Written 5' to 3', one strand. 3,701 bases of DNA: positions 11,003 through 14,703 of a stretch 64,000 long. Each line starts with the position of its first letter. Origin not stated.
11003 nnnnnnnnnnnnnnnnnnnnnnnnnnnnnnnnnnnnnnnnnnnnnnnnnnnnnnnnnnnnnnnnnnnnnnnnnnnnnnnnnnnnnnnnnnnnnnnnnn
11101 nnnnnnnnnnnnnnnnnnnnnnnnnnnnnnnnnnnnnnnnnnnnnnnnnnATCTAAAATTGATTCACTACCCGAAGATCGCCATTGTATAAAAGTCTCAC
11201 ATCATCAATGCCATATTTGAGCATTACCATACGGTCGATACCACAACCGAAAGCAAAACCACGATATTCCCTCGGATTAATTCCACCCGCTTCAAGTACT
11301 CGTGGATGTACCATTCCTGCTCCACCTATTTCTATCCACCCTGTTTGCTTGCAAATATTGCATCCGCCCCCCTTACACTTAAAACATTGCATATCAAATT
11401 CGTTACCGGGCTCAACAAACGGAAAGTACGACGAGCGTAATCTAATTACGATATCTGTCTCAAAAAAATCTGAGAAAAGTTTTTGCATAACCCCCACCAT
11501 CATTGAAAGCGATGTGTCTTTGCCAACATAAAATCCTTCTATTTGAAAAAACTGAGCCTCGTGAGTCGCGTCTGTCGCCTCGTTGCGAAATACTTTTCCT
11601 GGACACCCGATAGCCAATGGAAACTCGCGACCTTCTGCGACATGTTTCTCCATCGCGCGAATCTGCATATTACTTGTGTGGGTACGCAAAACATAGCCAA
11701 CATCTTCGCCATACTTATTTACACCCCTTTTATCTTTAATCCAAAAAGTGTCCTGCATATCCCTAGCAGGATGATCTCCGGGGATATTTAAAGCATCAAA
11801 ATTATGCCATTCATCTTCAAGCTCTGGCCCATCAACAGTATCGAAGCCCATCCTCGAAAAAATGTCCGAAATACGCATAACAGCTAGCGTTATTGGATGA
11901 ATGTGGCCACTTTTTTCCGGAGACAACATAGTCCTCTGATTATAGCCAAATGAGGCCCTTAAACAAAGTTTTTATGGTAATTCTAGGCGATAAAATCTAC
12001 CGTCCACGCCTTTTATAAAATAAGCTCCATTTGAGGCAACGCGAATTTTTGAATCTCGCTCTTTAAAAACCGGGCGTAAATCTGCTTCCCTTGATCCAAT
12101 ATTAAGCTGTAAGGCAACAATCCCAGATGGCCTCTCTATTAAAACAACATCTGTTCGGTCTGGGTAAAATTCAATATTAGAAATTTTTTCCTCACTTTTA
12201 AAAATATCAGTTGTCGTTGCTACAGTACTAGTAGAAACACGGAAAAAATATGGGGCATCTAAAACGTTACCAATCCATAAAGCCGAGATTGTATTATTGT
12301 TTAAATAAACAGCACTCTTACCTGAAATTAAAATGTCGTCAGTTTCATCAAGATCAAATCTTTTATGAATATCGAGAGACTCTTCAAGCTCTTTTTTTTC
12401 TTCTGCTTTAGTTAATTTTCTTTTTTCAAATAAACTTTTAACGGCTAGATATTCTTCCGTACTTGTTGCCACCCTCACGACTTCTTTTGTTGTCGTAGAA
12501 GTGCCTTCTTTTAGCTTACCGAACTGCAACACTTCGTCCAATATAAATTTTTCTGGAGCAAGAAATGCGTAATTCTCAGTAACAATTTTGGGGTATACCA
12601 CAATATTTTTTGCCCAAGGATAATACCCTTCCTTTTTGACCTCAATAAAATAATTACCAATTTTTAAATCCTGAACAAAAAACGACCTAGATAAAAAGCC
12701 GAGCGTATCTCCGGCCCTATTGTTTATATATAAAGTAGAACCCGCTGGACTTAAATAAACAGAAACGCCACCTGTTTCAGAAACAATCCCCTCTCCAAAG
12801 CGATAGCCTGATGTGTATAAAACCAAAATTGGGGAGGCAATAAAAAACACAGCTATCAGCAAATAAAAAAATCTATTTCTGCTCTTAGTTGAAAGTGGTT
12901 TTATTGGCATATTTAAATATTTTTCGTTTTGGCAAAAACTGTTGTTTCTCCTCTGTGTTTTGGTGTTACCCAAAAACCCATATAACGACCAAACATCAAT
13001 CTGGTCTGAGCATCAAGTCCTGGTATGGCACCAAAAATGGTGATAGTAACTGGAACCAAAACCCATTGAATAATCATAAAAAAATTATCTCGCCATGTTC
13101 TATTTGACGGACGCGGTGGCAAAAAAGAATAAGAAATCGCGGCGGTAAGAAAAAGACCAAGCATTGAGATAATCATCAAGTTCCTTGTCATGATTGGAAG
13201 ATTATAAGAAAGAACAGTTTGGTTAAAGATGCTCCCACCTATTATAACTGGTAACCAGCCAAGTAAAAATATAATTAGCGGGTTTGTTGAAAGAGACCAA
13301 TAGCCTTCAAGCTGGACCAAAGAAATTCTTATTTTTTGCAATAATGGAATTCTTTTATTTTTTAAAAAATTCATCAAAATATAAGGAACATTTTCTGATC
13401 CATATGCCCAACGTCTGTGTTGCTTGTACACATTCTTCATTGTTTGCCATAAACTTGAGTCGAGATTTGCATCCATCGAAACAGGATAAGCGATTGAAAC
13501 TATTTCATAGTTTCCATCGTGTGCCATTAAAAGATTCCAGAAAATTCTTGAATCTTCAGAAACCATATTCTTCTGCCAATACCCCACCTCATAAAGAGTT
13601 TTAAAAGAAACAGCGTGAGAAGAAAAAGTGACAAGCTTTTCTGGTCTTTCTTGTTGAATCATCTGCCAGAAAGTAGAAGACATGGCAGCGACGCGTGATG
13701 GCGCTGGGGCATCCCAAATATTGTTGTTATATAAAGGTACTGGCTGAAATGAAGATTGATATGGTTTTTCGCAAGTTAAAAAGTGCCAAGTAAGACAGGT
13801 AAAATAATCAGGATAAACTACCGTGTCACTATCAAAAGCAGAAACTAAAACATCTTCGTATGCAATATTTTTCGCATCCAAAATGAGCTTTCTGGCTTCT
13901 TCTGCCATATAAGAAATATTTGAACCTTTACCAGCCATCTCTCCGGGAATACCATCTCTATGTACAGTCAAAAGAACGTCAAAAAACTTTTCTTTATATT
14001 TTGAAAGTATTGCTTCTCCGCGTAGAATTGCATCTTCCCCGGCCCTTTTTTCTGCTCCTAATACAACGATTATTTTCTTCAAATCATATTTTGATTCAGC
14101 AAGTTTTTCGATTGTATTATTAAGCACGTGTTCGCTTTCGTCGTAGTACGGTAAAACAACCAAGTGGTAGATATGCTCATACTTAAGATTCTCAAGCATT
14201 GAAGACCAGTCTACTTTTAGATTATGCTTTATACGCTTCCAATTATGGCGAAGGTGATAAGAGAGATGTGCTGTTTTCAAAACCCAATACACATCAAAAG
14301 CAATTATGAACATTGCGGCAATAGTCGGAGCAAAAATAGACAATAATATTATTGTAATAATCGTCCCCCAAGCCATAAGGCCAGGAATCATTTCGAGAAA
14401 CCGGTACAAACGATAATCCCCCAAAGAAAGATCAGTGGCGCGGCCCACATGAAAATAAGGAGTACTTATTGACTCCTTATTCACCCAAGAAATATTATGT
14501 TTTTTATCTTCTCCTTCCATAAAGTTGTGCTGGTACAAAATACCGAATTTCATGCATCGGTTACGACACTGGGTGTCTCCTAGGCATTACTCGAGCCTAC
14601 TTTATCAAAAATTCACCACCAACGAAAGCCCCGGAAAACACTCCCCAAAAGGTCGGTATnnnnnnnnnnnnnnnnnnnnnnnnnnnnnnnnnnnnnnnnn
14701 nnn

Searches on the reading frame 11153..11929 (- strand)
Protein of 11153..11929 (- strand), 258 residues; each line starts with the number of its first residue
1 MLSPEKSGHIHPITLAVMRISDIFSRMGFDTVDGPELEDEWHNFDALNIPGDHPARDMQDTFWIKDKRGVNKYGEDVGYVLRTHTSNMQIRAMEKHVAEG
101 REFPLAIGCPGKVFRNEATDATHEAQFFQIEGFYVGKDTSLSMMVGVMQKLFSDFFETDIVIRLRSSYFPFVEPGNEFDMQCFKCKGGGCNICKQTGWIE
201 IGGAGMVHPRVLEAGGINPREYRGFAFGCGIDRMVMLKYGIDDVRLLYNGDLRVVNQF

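Call 27: search_protein_families(library=pfam, proteins=[window:11153-11929:-], max_evalue=0.001)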
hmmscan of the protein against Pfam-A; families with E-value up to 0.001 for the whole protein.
window:11153-11929:- (258 aa): 2 families
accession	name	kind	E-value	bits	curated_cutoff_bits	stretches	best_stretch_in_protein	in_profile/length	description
PF01409.25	tRNA-synt_2d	-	3.2e-89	299.1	19.8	1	5-258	11-246/246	tRNA synthetases class II core domain (F)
PF00152.25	tRNA-synt_2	-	0.00043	19.9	25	0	111-158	98-147/308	tRNA synthetases class II (D, K and N)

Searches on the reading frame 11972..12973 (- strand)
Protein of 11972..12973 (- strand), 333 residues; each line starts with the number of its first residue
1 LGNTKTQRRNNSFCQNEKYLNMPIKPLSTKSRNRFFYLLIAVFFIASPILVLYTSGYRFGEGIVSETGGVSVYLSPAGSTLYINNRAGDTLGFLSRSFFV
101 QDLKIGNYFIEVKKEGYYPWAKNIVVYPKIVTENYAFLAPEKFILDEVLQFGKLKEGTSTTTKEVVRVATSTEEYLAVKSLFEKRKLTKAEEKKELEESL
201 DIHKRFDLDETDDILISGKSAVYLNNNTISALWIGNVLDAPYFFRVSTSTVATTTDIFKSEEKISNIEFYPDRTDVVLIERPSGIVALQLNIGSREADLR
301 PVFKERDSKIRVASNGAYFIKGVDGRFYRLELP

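Call 27: search_protein_families(library=pfam, proteins=[window:11972-12973:-], max_evalue=0.001)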
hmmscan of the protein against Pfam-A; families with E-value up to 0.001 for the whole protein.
window:11972-12973:- (333 aa): 1 family
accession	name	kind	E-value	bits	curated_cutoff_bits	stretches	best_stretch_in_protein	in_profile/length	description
PF08308.17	PEGA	-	2.2e-05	24.7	20.8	1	68-133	2-62/71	PEGA domain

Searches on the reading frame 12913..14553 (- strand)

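Call 27: search_protein_families(library=pfam, proteins=[window:12913-14553:-], max_evalue=0.001)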
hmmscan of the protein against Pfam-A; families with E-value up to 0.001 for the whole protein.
window:12913-14553:- (546 aa): 1 family
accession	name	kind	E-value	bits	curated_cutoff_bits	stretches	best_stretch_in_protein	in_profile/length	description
PF13632.12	Glyco_trans_2_3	-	6.1e-10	39.7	27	1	240-454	5-183/198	Glycosyl transferase family group 2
